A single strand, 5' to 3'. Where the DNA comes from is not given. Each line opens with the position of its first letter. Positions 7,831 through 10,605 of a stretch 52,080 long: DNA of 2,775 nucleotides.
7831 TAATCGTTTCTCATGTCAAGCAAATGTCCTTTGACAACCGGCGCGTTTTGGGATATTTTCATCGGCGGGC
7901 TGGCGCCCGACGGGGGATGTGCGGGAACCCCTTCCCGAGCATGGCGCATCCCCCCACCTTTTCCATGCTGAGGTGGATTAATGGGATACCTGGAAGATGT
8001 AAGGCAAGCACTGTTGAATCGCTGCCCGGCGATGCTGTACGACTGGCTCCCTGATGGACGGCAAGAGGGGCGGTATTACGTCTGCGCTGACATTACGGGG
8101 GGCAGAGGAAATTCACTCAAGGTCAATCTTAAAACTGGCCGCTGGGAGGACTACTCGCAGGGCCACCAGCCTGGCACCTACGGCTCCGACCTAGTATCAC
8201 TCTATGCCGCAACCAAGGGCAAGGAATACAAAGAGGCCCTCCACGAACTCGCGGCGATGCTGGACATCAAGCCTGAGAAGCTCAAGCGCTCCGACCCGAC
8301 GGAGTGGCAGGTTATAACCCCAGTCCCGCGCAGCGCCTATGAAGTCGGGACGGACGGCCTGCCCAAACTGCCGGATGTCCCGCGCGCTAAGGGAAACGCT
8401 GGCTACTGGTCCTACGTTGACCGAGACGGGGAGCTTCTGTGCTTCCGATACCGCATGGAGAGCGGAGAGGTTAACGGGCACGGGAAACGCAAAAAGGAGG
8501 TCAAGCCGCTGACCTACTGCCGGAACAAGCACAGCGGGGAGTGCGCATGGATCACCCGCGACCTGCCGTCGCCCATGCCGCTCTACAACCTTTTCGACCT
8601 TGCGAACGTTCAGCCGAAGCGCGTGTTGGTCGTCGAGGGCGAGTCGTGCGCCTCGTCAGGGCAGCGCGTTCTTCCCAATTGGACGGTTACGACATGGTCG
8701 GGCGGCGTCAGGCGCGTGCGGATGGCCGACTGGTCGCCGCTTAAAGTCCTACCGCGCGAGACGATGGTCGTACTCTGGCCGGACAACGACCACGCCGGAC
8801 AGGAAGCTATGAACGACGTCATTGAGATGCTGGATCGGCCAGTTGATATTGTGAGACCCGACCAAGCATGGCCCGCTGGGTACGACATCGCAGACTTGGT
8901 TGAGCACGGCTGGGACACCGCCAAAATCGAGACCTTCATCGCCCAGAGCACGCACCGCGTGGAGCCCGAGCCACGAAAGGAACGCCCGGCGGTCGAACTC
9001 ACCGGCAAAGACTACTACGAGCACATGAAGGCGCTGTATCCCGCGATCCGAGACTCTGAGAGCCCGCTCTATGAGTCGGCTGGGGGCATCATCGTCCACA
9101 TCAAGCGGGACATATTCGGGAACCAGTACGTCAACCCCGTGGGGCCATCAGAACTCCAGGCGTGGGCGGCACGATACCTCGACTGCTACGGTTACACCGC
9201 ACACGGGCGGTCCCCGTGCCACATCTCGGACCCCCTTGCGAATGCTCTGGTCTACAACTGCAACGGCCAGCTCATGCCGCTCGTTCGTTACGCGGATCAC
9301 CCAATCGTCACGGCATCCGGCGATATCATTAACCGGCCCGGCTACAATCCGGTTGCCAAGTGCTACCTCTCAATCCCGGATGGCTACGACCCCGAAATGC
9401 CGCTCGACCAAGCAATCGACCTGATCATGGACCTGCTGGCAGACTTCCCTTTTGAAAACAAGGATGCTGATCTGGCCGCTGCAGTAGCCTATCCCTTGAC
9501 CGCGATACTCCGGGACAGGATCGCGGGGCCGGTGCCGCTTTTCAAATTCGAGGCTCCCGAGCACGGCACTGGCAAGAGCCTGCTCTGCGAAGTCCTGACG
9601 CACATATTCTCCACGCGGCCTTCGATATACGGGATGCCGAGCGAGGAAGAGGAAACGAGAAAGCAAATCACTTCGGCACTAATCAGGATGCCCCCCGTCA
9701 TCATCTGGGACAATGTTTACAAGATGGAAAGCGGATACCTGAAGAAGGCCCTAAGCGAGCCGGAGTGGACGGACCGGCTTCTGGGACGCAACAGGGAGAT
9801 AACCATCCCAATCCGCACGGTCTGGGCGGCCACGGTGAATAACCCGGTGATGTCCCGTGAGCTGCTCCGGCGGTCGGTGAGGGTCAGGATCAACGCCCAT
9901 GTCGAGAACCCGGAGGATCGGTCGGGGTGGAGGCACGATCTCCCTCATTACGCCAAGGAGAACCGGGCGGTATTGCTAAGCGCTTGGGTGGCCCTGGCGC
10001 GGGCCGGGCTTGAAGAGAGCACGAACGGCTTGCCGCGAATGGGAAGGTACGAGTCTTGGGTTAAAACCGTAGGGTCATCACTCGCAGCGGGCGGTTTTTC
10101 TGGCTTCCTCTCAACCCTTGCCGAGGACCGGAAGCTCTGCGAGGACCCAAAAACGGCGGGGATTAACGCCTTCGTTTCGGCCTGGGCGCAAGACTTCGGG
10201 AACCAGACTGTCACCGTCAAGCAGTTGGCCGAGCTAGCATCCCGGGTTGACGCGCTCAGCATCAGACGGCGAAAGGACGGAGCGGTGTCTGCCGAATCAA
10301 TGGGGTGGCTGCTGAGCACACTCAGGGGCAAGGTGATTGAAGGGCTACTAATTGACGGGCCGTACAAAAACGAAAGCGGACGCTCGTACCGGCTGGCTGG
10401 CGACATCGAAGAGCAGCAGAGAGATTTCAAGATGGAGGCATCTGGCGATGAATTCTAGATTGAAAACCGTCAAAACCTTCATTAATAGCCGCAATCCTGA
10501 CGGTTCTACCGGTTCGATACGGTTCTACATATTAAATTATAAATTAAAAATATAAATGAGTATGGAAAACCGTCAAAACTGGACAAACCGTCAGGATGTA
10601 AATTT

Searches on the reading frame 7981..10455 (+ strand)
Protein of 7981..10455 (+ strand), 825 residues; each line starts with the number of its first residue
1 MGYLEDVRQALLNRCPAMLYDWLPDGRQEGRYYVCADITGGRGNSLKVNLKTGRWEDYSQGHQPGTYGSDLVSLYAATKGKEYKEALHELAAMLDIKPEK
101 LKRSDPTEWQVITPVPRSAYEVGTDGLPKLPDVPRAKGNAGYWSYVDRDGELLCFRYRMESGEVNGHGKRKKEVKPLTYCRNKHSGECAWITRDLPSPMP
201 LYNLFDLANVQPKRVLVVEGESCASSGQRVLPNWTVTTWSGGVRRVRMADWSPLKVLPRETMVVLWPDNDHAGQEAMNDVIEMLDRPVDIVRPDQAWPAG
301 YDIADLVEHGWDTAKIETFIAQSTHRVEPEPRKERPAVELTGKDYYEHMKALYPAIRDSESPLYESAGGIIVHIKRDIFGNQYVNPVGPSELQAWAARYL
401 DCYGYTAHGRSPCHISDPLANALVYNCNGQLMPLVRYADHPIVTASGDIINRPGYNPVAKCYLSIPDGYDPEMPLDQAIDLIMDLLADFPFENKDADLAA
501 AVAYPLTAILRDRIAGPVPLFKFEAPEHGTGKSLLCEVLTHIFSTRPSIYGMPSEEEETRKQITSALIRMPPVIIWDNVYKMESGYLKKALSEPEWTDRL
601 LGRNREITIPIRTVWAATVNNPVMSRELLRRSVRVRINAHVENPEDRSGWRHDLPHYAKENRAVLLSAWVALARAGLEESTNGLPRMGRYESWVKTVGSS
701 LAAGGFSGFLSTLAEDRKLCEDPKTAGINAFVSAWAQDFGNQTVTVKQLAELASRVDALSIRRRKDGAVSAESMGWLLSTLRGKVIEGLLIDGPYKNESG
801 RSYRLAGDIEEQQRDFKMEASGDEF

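Call 14: find_related_loci(query=window:7981-10455:+, collection=viral_contigs, flank=8000)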
Query window:7981-10455:+ (825 aa) in viral_contigs; peptide patterns used: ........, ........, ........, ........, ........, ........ (x = any residue, [..] = any of these).
No stretch of DNA in the collection matches any of the patterns.

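Call 25: find_encoding_contigs(protein=window:7981-10455:+, flank=6000, max_places=10)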
Protein window:7981-10455:+ (825 aa): 2 contigs read that carry it; 1 place shown.
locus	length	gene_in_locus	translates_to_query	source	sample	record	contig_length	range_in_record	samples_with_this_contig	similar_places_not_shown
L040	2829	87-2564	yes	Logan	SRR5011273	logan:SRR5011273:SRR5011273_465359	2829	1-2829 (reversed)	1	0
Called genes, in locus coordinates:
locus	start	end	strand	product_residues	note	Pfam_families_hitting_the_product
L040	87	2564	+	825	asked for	-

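Call 42: search_protein_families(library=phrogs, proteins=[window:7981-10455:+], max_evalue=0.00001)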
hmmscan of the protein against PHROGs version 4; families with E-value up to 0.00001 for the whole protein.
window:7981-10455:+ (825 aa): 6 families
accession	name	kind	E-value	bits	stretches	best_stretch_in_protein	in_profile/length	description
phrog_10537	-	unknown function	2.6e-47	162.3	1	440-786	831-1193/1229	-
phrog_29234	-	unknown function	9.5e-30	104.3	1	439-760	470-798/887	-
phrog_19930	-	DNA, RNA and nucleotide metabolism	1.4e-18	67.6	1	430-790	478-842/865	DNA polymerase/primase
phrog_239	-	DNA, RNA and nucleotide metabolism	4.9e-18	66.4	1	23-318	51-306/801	DNA primase/helicase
phrog_4762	-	unknown function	1.8e-13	50.4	1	175-275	58-154/822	-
phrog_47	-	DNA, RNA and nucleotide metabolism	5.1e-07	29.6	1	145-315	186-330/947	DNA primase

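Call 67: find_homologous_proteins(query=window:7981-10455:+, max_evalue=1e-20)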
Query window:7981-10455:+ (825 aa): 85 proteins with E <= 1e-20 among 8000 candidates.
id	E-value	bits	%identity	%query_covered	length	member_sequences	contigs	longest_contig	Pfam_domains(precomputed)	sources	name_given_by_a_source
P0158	0.0e+0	1938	100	100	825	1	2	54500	-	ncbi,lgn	-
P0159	2.9e-229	782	45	99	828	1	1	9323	-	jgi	jgi:putative DNA primase/helicase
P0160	2.9e-227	775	45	98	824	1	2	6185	-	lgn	-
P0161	3.9e-215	735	44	98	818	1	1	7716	-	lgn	-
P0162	4.6e-208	712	43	100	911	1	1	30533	-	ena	-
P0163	3.8e-187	643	39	98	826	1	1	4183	-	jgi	jgi:hypothetical protein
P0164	3.0e-143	497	36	98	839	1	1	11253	-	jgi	jgi:putative DNA primase/helicase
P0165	1.1e-139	486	37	96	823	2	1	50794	-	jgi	jgi:putative DNA primase/helicase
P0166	6.1e-139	483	36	100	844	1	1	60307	-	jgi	jgi:putative DNA primase/helicase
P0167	3.7e-133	464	35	95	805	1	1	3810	-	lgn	-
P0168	1.1e-116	409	32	97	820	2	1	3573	-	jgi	-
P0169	4.9e-106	374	33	96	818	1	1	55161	-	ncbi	-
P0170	2.6e-67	246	29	91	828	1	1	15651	PF19898.5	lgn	-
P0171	7.4e-46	175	27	90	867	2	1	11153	-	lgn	-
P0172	2.7e-45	173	25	88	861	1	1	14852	PF08273.18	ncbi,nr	ncbi:MAG: hypothetical protein HQL74_11050 [Magnetococcales bacterium]|nr:hypothetical protein [Magn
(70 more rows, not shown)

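Call 68: find_encoding_contigs(protein=P0159, flank=6000, max_places=3)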
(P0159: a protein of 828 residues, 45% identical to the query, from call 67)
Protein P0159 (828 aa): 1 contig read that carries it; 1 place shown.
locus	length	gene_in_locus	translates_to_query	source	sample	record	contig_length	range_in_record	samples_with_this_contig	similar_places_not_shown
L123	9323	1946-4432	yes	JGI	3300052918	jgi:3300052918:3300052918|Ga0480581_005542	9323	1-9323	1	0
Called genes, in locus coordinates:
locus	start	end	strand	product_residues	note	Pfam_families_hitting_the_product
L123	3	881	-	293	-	?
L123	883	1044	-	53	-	-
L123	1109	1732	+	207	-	-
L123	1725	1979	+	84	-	-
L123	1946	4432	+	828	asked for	-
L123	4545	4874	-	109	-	-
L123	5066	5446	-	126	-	PF05869:Dam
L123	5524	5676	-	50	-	-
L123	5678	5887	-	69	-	-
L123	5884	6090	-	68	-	-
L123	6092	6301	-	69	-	-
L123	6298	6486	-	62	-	-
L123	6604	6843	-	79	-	-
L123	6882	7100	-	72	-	-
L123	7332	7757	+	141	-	-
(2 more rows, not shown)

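Call 69: find_encoding_contigs(protein=P0162, flank=7000, max_places=3)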
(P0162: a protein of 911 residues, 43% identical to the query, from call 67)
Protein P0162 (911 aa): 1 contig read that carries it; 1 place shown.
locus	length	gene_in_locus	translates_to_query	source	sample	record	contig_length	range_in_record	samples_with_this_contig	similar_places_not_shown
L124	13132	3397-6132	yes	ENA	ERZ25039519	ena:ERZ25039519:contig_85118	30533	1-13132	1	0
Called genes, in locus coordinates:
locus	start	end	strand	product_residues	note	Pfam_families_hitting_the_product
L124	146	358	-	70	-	-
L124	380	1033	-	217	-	PF21175:RecR_C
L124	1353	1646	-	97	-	PF20964:DnaX_C (weak)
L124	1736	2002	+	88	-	-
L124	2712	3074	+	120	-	-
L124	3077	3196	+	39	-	-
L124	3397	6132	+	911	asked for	-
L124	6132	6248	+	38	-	-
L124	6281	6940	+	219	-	PF08281:Sigma70_r4_2 (weak)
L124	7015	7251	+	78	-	-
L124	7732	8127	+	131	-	-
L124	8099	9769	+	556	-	PF03354:TerL_ATPase, PF20441:TerL_nuclease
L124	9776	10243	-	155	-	-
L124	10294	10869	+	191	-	-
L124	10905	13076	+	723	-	PF04860:Phage_portal, PF00300:His_Phos_1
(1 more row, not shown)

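Call 70: list_cluster_members(proteins=[window:7981-10455:+, window:10770-11699:+, window:11726-12508:+, window:12559-13074:+])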
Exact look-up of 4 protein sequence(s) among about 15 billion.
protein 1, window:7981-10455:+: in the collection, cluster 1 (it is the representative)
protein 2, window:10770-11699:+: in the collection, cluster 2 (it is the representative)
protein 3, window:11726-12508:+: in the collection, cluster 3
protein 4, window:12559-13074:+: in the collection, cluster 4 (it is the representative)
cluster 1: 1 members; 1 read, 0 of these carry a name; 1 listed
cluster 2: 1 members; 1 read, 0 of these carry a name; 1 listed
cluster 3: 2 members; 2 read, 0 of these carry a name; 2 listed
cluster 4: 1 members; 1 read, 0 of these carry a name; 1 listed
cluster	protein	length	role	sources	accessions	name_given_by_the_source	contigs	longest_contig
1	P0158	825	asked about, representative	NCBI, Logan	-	-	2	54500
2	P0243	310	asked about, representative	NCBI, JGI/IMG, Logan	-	-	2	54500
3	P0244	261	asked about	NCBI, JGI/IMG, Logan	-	-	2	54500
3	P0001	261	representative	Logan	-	-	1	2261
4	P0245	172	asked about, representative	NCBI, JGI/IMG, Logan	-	-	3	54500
